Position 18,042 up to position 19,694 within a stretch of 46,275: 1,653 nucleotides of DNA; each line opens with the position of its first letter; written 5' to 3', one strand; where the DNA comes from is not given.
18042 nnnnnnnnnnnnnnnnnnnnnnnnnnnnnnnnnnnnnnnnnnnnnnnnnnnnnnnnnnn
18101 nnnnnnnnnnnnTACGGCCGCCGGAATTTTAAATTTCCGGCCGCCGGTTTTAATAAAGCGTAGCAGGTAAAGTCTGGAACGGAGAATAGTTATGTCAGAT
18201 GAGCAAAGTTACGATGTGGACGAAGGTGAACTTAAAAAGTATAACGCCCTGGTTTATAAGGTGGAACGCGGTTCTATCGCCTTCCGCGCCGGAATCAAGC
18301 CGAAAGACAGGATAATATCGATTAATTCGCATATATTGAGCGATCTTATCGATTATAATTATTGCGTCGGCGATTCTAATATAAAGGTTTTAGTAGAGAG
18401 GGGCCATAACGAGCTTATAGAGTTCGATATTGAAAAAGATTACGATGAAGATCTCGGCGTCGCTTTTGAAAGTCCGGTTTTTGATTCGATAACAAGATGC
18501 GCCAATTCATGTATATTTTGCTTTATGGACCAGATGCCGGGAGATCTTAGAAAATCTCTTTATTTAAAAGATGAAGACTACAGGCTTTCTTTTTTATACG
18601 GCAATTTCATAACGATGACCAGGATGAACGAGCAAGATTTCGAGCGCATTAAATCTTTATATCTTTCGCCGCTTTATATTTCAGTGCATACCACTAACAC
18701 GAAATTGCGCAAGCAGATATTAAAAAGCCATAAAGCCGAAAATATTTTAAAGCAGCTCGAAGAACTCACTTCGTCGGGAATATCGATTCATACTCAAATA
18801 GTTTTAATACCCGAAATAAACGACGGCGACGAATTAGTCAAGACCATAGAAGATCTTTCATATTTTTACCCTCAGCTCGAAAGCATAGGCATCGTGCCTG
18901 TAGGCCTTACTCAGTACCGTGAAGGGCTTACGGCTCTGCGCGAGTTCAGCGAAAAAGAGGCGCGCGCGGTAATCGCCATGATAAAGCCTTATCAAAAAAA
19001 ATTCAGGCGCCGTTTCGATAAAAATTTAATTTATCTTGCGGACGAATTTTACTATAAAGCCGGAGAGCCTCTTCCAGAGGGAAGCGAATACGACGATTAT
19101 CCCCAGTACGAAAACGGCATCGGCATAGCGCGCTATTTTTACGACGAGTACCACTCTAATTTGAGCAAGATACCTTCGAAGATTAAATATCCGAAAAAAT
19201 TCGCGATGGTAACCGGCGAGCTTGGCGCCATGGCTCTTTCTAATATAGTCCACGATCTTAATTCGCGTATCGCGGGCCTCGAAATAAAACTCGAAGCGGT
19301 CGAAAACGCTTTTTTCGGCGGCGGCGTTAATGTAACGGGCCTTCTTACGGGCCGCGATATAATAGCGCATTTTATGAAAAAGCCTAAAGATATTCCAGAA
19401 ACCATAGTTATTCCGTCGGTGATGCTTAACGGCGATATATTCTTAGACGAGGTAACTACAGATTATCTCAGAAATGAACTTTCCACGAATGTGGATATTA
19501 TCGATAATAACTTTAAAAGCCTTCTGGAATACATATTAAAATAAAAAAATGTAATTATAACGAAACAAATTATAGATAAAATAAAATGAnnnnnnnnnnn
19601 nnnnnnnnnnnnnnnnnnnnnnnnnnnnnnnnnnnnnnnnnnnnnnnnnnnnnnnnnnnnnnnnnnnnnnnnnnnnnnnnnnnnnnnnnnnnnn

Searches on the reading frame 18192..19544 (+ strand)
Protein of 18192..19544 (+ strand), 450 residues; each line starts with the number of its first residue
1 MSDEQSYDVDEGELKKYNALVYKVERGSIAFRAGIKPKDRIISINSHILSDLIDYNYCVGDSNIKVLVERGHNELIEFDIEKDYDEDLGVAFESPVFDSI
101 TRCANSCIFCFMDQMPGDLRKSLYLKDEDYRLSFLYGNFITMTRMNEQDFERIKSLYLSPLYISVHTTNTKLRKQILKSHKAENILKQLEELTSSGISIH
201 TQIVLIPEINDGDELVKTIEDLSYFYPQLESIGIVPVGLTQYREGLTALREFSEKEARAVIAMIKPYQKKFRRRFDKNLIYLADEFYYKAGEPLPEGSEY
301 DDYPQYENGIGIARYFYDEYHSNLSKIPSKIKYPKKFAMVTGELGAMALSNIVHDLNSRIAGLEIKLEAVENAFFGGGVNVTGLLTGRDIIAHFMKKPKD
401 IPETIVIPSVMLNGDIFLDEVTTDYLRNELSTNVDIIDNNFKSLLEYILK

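Call 12: search_protein_families(library=pfam, proteins=[window:18192-19544:+])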
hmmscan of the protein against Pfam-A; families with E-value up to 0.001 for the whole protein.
window:18192-19544:+ (450 aa): 5 families
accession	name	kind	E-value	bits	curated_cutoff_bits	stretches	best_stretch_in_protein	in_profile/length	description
PF19238.5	Radical_SAM_2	-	5.7e-65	218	26.7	1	82-232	1-151/151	Radical SAM-like domain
PF04459.17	DUF512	-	1.2e-64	217.7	25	1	235-438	1-201/202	Protein of unknown function (DUF512)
PF04055.27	Radical_SAM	-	3.1e-08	34.4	29.5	1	142-220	86-164/166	Radical SAM superfamily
PF17820.7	PDZ_6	-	6e-06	26.3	27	1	21-70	2-54/54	PDZ domain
PF00595.29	PDZ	-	0.00084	20.1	23.2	0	15-47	22-55/81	PDZ domain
